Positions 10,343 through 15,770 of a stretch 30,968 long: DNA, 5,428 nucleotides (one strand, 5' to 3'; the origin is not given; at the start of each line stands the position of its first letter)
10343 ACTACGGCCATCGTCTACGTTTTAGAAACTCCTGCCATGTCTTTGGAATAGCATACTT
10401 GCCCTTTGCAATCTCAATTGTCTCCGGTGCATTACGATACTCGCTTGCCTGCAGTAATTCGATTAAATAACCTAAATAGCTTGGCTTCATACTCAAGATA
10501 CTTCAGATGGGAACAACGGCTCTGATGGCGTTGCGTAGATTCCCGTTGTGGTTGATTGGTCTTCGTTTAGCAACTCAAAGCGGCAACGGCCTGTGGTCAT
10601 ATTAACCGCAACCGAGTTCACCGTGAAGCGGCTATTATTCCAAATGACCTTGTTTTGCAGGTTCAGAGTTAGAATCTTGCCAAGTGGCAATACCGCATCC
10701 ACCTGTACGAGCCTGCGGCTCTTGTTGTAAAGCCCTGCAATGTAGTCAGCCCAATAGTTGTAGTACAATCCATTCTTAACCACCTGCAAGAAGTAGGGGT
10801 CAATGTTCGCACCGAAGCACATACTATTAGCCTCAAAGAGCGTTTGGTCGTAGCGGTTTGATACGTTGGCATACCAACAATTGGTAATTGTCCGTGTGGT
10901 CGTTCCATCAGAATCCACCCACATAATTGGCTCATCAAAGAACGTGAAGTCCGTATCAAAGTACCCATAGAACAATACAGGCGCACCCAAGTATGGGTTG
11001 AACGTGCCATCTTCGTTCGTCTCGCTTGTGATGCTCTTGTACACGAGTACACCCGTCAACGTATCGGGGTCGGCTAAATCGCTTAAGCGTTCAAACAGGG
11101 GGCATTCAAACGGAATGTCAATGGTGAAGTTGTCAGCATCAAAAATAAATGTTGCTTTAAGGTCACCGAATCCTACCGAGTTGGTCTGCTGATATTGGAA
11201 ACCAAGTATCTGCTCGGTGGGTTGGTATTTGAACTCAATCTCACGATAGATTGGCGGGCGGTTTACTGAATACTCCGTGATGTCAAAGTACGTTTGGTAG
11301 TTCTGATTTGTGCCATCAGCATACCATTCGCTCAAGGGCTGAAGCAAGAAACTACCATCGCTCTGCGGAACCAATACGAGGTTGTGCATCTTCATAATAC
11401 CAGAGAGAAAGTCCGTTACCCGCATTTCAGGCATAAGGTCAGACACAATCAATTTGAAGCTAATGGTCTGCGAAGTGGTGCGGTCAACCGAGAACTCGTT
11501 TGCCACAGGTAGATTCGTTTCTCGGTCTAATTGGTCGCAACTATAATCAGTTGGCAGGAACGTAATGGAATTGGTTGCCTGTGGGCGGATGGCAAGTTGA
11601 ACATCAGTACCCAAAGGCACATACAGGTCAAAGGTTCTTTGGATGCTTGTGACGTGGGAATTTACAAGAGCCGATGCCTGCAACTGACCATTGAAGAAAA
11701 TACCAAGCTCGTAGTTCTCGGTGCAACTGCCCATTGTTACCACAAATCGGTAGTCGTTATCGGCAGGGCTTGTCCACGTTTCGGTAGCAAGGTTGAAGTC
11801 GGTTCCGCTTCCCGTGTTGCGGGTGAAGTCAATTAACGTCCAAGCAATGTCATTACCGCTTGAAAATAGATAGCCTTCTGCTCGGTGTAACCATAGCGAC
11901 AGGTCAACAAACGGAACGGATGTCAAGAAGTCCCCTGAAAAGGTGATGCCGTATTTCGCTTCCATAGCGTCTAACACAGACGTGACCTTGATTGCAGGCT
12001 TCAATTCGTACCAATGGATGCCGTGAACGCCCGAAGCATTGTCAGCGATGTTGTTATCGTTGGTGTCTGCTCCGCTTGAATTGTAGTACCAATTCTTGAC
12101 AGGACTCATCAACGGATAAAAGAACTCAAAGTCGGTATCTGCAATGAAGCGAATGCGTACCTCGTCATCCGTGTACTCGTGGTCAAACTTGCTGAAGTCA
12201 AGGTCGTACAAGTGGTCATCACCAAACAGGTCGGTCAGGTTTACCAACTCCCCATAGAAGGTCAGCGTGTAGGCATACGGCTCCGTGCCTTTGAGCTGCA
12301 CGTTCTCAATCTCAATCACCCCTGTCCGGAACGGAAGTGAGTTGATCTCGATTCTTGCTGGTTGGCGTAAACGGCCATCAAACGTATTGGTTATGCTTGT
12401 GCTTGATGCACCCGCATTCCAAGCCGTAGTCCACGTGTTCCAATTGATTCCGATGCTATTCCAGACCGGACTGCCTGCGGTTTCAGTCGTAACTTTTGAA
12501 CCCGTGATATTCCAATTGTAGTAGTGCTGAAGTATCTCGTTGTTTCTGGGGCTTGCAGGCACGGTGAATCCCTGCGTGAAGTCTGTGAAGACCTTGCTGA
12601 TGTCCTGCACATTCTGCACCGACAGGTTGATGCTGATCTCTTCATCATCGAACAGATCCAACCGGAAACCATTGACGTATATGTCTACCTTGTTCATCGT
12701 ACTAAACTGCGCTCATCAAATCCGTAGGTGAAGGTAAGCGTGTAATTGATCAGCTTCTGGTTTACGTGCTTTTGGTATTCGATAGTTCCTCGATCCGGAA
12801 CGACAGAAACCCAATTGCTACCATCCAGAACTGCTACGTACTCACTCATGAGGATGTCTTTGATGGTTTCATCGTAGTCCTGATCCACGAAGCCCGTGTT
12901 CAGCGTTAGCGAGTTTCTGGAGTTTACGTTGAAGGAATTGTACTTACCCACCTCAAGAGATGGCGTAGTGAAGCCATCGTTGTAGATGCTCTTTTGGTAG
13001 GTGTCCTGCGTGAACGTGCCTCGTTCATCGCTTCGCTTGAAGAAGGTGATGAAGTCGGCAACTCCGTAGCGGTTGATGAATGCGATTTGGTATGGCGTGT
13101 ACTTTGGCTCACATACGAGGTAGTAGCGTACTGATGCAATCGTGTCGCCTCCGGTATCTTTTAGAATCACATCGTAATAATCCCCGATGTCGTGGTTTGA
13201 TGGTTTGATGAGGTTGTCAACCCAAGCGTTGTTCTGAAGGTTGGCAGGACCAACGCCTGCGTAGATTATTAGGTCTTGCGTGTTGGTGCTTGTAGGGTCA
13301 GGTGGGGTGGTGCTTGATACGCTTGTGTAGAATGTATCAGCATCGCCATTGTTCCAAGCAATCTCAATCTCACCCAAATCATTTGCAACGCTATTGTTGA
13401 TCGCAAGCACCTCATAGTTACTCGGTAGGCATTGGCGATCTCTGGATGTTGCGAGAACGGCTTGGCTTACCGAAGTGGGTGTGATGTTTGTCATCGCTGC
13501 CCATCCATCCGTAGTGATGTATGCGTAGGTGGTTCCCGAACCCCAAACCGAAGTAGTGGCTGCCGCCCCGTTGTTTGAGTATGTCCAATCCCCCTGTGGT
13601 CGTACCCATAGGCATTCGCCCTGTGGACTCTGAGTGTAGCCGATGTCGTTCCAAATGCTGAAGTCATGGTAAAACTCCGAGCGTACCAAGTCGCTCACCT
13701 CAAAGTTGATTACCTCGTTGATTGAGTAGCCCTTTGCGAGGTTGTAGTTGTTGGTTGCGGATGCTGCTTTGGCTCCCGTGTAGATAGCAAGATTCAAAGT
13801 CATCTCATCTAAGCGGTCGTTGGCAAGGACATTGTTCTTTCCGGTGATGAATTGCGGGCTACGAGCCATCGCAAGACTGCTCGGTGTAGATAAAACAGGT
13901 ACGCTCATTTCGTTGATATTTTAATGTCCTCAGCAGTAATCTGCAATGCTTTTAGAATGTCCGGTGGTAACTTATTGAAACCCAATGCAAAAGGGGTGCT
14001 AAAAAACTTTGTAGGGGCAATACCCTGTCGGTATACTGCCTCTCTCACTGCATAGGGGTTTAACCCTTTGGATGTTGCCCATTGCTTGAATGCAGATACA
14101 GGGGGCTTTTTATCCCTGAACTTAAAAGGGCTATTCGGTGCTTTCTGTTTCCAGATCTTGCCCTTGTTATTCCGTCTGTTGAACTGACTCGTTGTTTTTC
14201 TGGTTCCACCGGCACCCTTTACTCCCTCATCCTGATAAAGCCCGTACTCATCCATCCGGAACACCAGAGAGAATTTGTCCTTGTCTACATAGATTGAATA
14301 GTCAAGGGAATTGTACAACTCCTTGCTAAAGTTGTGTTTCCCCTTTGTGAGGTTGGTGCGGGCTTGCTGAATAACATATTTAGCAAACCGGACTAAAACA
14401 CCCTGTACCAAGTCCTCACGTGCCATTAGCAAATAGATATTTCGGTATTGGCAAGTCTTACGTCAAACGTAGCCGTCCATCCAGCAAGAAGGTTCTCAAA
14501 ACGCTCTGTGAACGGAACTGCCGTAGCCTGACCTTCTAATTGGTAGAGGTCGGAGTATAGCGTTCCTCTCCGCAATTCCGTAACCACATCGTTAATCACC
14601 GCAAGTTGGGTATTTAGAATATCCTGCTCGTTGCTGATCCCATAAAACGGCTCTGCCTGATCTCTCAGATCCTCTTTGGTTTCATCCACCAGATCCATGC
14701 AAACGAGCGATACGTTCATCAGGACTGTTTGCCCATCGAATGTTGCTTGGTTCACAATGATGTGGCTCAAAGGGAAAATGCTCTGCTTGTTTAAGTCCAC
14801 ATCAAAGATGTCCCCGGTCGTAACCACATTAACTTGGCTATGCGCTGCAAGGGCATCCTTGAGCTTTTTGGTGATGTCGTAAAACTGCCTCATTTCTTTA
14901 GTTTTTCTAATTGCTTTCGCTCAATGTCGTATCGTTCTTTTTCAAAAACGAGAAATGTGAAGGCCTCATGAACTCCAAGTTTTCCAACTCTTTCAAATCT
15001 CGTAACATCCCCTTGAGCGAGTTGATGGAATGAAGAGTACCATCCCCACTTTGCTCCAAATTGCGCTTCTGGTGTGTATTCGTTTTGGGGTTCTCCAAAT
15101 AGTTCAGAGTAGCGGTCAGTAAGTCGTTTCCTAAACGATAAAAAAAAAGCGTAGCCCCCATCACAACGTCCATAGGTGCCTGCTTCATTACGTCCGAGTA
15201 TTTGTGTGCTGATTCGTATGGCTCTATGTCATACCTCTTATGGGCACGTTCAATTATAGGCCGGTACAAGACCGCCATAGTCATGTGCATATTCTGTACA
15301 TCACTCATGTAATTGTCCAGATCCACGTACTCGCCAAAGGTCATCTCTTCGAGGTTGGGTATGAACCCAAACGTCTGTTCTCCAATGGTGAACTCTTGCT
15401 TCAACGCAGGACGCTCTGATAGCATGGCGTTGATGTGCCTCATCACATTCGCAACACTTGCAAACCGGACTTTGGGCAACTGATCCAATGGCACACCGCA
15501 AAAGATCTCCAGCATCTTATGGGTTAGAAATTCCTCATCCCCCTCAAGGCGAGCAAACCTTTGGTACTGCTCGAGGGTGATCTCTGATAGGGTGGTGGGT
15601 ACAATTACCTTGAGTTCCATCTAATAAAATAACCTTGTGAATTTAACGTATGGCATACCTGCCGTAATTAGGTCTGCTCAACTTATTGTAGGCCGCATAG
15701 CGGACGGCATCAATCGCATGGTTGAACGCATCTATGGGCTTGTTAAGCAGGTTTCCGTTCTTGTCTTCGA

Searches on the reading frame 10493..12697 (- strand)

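Call 28: search_protein_families(library=pfam, proteins=[window:10493-12697:-], max_evalue=0.05)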
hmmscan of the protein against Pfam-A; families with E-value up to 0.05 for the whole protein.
window:10493-12697:- (734 aa): 0 families

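Call 29: search_protein_families(library=phrogs, proteins=[window:10493-12697:-], max_evalue=0.001)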
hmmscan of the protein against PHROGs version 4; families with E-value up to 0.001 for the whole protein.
window:10493-12697:- (734 aa): 1 family
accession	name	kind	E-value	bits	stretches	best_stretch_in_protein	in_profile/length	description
phrog_38559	-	unknown function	5.2e-67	227.8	2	100-712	65-645/754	-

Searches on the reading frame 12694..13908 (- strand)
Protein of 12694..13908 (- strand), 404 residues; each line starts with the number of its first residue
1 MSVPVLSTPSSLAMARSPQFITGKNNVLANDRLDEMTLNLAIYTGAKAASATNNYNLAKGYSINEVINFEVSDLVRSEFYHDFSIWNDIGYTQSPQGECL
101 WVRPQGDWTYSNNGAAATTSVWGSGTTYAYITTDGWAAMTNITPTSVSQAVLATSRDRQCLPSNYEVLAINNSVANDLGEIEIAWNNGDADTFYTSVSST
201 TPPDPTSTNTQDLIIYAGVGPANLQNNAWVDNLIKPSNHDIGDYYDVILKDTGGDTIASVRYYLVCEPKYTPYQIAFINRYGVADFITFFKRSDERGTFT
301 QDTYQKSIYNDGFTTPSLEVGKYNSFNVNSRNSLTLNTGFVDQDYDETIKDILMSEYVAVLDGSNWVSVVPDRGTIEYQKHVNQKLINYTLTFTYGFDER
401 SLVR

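Call 28: search_protein_families(library=pfam, proteins=[window:12694-13908:-], max_evalue=0.05)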
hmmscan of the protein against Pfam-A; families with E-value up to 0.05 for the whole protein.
window:12694-13908:- (404 aa): 0 families

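Call 29: search_protein_families(library=phrogs, proteins=[window:12694-13908:-], max_evalue=0.001)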
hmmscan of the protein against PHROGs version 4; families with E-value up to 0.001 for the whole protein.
window:12694-13908:- (404 aa): 1 family
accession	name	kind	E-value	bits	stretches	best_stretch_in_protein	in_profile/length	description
phrog_35281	-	unknown function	3.2e-10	40.4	1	260-395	335-466/474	-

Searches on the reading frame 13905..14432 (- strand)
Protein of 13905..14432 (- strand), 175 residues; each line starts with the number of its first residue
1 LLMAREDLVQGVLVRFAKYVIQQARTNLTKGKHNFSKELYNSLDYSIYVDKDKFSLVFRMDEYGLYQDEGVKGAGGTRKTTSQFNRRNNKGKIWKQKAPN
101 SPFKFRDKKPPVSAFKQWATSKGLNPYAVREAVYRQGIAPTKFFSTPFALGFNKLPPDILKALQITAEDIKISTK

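Call 28: search_protein_families(library=pfam, proteins=[window:13905-14432:-], max_evalue=0.05)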
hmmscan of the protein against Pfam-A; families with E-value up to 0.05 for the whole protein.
window:13905-14432:- (175 aa): 0 families

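Call 29: search_protein_families(library=phrogs, proteins=[window:13905-14432:-], max_evalue=0.001)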
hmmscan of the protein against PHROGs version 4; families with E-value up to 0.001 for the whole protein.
window:13905-14432:- (175 aa): 1 family
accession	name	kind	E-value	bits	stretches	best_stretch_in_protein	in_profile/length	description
phrog_29822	-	unknown function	5.6e-18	67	1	12-167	6-156/162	-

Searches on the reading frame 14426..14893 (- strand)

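Call 28: search_protein_families(library=pfam, proteins=[window:14426-14893:-], max_evalue=0.05)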
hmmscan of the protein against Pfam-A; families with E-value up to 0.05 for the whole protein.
window:14426-14893:- (155 aa): 0 families

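Call 29: search_protein_families(library=phrogs, proteins=[window:14426-14893:-], max_evalue=0.001)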
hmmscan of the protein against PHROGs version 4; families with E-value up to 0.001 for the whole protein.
window:14426-14893:- (155 aa): 1 family
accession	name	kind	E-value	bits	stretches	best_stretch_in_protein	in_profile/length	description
phrog_30964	-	unknown function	2.2e-13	51.6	1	1-155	1-138/138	-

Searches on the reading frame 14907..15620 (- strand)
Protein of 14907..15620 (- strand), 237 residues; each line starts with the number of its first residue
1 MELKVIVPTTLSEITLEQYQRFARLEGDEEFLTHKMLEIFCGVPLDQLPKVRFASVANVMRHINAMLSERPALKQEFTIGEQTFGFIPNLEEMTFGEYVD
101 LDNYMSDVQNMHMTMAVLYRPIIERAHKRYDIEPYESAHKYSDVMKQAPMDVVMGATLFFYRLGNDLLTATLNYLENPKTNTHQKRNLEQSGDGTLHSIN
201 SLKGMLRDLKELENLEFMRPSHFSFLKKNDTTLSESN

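Call 28: search_protein_families(library=pfam, proteins=[window:14907-15620:-], max_evalue=0.05)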
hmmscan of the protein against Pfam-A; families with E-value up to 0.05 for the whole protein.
window:14907-15620:- (237 aa): 0 families

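Call 29: search_protein_families(library=phrogs, proteins=[window:14907-15620:-], max_evalue=0.001)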
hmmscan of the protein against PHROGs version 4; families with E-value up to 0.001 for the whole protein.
window:14907-15620:- (237 aa): 1 family
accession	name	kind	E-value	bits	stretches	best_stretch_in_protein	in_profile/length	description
phrog_32199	-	unknown function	2.7e-22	80.8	1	3-173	1-163/175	-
